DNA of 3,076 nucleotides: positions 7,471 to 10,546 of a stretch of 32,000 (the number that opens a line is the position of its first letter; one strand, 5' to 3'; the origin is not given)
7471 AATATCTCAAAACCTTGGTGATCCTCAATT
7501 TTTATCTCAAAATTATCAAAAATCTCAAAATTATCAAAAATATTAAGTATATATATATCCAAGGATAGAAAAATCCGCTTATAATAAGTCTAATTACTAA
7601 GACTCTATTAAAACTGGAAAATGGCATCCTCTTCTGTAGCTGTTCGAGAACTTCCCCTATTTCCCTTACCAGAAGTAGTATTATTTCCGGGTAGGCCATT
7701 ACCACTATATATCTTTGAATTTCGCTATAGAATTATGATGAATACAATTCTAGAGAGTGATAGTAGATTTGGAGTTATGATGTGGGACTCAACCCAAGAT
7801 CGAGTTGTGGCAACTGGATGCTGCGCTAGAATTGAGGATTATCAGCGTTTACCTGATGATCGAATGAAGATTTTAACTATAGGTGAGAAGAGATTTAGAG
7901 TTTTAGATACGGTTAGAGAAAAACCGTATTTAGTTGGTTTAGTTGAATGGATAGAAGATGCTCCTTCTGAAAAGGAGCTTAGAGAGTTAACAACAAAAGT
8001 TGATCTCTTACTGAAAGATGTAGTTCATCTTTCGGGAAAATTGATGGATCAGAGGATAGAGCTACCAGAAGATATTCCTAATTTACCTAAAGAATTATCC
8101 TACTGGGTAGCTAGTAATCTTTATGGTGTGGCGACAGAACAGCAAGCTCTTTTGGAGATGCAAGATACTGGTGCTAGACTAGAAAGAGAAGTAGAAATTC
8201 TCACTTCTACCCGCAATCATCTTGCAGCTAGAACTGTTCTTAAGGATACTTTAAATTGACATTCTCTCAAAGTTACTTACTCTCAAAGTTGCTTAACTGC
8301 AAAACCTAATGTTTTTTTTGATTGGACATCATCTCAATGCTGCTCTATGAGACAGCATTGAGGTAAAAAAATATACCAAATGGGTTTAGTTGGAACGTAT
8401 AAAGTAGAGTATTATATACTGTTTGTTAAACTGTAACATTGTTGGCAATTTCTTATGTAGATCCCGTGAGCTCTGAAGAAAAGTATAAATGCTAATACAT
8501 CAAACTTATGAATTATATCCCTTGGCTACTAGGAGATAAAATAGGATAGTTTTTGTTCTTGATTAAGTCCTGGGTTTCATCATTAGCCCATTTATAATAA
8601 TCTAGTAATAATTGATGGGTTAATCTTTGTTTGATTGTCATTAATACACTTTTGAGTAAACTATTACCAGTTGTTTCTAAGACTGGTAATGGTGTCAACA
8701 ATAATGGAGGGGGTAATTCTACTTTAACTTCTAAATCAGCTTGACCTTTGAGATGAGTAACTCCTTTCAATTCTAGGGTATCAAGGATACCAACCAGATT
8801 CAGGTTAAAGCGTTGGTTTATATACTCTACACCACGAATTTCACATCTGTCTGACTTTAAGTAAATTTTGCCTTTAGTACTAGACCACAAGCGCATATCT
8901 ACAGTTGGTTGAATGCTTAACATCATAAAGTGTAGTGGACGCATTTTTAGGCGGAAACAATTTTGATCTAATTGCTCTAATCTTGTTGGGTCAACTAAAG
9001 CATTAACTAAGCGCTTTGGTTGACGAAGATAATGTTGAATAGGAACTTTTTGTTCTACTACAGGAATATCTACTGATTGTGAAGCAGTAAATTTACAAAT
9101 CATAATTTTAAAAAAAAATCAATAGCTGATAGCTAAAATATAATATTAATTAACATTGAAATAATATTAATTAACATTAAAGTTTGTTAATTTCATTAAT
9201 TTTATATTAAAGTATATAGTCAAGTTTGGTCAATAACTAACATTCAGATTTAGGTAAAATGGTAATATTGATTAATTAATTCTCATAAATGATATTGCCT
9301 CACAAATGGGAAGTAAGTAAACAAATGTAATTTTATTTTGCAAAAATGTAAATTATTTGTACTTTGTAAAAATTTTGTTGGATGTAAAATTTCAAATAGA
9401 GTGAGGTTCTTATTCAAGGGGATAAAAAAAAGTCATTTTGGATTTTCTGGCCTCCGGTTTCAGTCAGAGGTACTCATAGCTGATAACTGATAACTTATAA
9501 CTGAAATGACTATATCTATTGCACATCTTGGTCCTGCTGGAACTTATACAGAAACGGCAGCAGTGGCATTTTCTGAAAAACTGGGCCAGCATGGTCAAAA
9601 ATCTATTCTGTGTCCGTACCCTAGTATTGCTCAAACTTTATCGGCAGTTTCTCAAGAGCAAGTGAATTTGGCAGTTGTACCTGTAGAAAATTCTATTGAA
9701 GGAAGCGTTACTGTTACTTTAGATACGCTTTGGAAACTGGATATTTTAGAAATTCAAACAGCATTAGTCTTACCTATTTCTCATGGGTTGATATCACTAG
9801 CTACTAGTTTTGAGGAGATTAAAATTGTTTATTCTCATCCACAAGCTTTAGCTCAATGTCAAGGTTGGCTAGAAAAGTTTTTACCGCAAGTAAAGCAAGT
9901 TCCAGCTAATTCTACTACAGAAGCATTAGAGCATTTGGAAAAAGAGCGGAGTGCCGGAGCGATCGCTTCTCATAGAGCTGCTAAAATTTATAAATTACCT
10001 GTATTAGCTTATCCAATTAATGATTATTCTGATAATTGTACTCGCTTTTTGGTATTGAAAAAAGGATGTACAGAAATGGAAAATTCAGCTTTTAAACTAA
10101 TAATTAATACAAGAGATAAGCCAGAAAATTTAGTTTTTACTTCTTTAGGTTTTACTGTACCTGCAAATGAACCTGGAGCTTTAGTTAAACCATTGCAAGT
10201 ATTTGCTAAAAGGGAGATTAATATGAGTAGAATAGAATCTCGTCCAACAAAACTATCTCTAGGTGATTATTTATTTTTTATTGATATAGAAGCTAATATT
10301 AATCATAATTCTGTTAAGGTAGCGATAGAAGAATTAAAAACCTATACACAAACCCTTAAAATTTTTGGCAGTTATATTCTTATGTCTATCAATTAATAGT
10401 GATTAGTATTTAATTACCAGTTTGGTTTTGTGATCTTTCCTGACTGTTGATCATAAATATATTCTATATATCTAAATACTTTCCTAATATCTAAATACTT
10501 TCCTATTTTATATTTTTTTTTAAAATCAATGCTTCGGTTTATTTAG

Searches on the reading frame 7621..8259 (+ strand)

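Call 89: search_protein_families(library=pfam, proteins=[window:7621-8259:+], max_evalue=0.001)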
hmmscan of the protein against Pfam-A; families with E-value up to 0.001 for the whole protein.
window:7621-8259:+ (212 aa): 1 family
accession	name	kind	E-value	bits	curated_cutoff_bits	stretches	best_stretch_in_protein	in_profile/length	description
PF02190.22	LON_substr_bdg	-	3.8e-37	128.6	28.7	1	10-195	1-199/200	ATP-dependent protease La (LON) substrate-binding domain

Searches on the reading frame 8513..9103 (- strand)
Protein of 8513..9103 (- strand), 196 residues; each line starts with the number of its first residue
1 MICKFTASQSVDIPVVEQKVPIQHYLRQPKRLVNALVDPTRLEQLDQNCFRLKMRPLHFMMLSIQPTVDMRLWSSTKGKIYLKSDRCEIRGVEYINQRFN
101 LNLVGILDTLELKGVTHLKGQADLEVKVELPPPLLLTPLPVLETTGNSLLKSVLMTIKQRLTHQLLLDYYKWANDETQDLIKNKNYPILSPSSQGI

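Call 89: search_protein_families(library=pfam, proteins=[window:8513-9103:-], max_evalue=0.001)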
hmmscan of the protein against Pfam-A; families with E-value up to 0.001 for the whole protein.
window:8513-9103:- (196 aa): 1 family
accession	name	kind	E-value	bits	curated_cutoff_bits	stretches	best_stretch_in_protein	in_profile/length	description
PF09366.15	DUF1997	-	2.4e-54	184.1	27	1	21-173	1-153/153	Protein of unknown function (DUF1997)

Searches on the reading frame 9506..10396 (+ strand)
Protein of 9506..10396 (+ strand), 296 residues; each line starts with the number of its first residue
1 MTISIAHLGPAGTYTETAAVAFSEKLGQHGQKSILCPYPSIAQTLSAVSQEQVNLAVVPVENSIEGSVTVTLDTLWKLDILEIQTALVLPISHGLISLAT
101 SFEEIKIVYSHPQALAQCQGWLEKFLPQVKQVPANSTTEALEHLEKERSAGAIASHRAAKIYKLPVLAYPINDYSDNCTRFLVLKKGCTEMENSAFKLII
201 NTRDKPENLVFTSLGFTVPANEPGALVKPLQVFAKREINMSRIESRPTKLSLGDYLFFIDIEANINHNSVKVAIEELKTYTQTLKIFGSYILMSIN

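Call 89: search_protein_families(library=pfam, proteins=[window:9506-10396:+], max_evalue=0.001)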
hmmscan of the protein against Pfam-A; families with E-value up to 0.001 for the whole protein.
window:9506-10396:+ (296 aa): 2 families
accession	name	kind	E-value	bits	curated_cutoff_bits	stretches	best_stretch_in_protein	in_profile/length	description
PF00800.23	PDT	-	3.2e-57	193.7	25.2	1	5-186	1-178/181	Prephenate dehydratase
PF01842.31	ACT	-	3.1e-08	33.7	27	1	212-277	1-61/66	ACT domain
